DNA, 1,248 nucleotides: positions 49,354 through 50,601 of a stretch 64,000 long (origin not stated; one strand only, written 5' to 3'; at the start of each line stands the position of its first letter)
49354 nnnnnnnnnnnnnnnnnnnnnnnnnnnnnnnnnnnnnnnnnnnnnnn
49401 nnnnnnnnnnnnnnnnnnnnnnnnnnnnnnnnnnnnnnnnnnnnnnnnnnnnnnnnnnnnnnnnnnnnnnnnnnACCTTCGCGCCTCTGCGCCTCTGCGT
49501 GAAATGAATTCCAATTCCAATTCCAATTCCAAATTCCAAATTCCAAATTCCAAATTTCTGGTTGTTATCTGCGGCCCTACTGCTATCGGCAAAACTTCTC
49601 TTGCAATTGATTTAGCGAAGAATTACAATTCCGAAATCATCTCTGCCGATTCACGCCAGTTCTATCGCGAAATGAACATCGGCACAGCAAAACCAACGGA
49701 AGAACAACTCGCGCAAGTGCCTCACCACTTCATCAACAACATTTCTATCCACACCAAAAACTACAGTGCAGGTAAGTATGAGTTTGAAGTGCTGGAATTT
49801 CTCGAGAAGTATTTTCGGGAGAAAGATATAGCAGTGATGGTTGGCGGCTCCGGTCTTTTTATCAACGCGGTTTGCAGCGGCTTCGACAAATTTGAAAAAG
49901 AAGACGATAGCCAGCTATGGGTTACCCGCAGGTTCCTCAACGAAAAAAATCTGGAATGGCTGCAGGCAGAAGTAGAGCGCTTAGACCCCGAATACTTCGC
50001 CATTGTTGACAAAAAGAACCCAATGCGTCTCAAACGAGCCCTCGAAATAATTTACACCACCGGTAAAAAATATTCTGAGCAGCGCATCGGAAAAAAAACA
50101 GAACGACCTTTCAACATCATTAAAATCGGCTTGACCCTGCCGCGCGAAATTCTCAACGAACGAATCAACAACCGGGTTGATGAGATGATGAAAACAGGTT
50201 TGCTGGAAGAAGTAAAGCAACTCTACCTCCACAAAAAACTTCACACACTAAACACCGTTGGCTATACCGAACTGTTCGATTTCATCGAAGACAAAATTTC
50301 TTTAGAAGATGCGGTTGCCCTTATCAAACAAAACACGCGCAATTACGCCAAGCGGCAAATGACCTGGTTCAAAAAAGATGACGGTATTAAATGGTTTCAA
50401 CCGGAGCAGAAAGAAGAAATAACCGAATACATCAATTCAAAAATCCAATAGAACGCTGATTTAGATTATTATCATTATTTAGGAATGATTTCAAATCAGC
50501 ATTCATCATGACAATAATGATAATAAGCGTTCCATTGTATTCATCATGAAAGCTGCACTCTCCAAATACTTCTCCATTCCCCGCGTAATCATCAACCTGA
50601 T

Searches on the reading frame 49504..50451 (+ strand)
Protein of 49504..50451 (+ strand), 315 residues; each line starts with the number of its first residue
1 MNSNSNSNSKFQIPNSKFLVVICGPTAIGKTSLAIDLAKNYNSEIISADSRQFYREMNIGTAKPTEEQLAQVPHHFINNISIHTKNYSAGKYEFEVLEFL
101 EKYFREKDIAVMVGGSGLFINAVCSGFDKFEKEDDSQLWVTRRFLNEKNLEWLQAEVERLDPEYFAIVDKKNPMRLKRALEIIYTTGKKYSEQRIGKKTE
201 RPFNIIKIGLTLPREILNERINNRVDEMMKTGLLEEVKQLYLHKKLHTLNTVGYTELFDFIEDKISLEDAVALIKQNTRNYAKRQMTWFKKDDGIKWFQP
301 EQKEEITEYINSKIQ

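Call 7: search_protein_families(library=pfam, proteins=[window:49504-50451:+], max_evalue=0.01)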
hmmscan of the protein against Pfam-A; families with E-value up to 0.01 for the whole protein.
window:49504-50451:+ (315 aa): 5 families
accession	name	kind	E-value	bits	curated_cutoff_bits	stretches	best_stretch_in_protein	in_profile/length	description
PF01715.23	IPPT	-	1.2e-74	251.5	23.6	1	52-292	1-243/243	IPP transferase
PF01745.22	IPT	-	5.2e-16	59.2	20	1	20-125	4-108/233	Isopentenyl transferase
PF13671.12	AAA_33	-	0.00065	20.5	27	1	19-72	1-51/143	AAA domain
PF13238.12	AAA_18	-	0.0008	20.3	29.4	0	20-58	1-36/128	AAA domain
PF20720.3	nSTAND3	-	0.0077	16.4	27.2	0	13-44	13-44/155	Novel STAND NTPase 3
